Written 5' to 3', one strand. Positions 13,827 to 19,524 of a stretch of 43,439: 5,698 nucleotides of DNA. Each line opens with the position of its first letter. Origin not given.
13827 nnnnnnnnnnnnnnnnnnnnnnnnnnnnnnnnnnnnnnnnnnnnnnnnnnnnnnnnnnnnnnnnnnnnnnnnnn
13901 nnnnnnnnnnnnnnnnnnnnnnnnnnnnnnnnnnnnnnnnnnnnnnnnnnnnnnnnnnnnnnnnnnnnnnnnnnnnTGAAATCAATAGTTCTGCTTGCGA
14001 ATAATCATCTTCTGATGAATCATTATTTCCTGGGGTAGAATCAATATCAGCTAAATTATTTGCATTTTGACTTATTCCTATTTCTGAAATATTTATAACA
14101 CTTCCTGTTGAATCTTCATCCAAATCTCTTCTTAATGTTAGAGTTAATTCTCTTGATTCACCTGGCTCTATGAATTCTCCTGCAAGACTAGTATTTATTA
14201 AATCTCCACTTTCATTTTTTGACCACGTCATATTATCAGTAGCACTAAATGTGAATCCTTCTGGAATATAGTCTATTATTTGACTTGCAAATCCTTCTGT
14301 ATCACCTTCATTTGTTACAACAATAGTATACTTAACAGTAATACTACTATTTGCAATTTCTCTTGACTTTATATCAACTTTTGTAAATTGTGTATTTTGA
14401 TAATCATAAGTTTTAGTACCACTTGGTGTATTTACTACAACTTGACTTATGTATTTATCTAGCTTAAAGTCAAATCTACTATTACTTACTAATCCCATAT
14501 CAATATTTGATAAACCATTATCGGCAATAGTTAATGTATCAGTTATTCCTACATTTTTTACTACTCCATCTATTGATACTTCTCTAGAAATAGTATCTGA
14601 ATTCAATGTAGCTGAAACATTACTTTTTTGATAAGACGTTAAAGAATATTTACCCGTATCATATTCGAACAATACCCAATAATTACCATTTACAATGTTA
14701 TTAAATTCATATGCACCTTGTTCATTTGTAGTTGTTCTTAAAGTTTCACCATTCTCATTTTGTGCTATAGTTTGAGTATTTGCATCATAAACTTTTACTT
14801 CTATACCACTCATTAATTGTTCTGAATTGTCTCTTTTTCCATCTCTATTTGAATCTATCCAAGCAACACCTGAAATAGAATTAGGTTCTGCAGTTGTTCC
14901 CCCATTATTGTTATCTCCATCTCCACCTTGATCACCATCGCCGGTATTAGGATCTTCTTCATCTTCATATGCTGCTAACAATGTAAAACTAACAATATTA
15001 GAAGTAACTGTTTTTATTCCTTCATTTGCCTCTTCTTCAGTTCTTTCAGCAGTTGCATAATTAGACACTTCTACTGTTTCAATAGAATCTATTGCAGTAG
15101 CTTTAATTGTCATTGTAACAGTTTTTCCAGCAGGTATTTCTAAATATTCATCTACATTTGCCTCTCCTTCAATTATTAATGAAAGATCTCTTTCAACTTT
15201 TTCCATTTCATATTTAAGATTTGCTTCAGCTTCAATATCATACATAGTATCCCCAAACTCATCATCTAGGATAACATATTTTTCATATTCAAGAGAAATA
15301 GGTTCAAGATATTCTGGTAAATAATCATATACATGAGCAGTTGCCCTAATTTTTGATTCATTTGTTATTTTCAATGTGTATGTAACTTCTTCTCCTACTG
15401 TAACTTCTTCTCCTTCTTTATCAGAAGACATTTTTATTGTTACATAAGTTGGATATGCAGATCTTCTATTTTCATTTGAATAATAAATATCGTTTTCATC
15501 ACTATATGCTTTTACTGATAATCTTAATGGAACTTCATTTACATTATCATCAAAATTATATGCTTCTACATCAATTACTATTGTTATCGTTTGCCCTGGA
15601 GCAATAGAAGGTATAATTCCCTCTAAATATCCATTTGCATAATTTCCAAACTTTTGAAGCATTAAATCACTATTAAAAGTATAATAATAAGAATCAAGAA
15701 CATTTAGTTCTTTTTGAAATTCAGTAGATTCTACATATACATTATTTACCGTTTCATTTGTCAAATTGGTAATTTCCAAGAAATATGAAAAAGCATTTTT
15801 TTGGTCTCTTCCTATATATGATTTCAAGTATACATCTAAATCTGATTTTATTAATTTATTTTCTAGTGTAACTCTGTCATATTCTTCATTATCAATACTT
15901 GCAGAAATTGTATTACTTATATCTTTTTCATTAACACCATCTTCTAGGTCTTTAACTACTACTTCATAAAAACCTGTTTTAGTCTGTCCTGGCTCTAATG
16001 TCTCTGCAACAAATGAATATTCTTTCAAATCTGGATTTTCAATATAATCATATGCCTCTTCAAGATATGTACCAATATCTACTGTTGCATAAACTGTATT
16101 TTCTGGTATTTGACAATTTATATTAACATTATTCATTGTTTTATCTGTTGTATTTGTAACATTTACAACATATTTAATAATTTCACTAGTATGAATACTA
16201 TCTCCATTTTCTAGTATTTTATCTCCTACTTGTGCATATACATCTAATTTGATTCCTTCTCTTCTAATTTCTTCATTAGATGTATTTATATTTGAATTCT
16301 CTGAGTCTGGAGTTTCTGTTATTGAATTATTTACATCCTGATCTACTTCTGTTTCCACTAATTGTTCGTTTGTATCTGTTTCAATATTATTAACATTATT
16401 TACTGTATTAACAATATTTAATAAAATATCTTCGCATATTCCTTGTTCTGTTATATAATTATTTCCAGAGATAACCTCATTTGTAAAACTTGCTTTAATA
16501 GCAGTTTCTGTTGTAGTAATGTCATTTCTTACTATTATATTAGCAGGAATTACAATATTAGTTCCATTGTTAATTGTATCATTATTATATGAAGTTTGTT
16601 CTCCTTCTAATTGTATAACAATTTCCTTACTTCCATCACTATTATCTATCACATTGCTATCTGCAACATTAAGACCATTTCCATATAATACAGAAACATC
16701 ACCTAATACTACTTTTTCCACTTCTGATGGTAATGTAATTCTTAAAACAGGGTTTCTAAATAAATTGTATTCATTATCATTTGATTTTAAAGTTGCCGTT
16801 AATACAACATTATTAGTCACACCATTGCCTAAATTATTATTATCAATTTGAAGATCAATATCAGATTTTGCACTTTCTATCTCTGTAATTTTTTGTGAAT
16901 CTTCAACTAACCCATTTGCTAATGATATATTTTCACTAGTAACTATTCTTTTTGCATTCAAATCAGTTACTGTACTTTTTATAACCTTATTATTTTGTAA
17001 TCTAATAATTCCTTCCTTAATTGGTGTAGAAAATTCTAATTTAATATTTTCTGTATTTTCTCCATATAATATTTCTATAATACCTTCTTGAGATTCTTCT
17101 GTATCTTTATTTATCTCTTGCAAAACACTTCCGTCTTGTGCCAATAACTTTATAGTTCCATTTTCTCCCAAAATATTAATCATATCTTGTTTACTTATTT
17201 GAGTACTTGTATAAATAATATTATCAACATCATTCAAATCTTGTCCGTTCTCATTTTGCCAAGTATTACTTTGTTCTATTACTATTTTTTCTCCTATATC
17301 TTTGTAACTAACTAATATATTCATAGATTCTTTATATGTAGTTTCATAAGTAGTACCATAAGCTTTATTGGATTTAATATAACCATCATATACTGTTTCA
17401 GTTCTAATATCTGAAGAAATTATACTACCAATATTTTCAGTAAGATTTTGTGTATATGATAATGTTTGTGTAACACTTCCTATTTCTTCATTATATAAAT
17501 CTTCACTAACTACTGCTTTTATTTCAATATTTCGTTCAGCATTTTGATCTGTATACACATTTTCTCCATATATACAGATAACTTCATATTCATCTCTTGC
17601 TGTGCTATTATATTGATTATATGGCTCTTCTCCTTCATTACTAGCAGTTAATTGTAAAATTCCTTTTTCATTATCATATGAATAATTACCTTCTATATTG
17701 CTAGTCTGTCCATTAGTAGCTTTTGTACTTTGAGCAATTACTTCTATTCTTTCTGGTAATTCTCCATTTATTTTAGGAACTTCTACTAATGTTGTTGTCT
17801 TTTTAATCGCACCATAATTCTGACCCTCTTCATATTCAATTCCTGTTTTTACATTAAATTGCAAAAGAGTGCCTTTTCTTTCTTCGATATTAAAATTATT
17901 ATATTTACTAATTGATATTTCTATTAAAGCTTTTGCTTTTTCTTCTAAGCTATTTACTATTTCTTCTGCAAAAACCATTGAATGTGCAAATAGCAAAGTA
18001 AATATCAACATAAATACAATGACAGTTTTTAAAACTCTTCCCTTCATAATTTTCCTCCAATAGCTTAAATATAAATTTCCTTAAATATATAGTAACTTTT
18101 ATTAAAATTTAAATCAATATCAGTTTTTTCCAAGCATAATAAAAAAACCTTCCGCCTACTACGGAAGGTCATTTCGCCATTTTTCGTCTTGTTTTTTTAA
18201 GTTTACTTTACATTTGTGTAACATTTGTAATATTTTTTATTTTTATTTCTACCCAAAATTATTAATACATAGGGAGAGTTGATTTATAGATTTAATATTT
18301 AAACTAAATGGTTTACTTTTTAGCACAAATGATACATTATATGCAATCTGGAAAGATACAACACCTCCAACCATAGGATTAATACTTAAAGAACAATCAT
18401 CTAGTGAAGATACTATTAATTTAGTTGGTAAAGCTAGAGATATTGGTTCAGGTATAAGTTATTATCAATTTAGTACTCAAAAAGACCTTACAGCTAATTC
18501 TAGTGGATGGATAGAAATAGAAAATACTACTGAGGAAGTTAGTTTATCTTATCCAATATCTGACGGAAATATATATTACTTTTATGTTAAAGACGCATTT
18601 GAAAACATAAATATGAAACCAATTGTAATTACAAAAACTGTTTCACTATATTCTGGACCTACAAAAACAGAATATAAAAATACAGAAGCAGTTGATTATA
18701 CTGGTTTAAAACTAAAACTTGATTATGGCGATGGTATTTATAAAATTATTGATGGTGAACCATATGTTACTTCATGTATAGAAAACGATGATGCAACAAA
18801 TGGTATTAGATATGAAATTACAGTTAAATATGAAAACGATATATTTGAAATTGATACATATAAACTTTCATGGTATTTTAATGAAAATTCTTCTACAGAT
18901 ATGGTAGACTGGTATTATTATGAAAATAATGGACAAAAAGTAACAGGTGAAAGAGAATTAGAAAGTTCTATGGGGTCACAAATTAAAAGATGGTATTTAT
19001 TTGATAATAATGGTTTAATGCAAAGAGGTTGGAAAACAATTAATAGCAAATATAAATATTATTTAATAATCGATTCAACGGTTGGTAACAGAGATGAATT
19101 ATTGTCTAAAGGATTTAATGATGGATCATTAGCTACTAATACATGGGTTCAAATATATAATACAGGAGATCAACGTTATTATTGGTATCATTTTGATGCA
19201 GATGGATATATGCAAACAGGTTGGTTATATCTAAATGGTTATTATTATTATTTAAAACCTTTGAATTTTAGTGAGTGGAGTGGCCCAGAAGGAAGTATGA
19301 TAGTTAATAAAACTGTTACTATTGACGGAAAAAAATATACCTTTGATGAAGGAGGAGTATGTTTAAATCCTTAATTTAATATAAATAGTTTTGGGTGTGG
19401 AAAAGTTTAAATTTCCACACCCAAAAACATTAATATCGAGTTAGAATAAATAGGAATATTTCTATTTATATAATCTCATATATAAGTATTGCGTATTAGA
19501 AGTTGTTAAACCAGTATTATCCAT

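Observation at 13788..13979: Cassette 3 is an in-frame A-B fusion: a C-terminal anchor runs straight into a signal peptide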

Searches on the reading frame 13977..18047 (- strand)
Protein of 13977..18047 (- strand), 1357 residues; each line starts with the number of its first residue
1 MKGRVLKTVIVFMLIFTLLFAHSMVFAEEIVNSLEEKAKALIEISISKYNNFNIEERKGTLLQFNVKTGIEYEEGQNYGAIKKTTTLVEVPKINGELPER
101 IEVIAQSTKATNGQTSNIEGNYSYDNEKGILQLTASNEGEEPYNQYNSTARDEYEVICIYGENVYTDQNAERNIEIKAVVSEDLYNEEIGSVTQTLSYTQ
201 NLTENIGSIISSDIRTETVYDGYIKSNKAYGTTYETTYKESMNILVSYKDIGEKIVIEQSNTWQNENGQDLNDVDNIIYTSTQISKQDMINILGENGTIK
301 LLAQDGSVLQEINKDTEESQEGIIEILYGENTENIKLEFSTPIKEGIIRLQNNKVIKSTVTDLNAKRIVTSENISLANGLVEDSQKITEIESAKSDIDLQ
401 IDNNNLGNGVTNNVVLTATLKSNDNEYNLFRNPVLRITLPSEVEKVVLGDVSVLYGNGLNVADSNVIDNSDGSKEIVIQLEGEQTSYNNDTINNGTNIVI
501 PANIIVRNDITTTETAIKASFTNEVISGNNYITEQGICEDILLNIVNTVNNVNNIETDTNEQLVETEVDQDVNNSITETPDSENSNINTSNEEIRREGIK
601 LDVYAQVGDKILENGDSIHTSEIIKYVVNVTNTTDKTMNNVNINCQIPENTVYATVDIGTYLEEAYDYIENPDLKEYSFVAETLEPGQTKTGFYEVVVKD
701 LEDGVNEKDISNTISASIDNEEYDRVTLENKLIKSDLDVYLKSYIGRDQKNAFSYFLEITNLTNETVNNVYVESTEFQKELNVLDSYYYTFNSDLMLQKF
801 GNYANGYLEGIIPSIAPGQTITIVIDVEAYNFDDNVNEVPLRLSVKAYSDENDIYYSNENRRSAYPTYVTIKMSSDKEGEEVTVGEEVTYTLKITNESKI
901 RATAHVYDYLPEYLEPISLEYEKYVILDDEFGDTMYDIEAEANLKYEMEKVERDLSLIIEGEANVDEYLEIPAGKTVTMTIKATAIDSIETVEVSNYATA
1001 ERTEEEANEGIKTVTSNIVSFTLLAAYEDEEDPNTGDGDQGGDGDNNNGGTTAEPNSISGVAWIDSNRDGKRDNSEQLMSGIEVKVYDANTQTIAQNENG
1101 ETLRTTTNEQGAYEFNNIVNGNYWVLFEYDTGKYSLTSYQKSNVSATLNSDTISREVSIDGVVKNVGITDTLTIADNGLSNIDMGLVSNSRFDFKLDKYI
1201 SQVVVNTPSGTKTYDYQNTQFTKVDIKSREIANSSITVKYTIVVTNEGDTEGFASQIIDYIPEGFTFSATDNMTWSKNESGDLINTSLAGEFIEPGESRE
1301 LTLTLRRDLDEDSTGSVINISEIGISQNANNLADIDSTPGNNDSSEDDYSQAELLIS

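Call 30: search_solved_structures(query=window:13977-18047:-, max_evalue=0.01)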
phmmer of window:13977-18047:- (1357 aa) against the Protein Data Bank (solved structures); distinct sequences matched with E-value up to 0.01: 0.

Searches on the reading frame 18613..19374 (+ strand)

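Call 8: search_protein_families(library=pfam, proteins=[window:18613-19374:+], max_evalue=0.01)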
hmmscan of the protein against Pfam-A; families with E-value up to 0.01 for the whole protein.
window:18613-19374:+ (253 aa): 2 families
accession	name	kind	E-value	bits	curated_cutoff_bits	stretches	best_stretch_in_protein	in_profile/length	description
PF19127.6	Choline_bind_3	-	9.8e-11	41.9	27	1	190-216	10-37/47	Choline-binding repeat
PF01473.26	Choline_bind_1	-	0.0082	16.9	20.5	0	202-215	1-14/19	Putative cell wall binding repeat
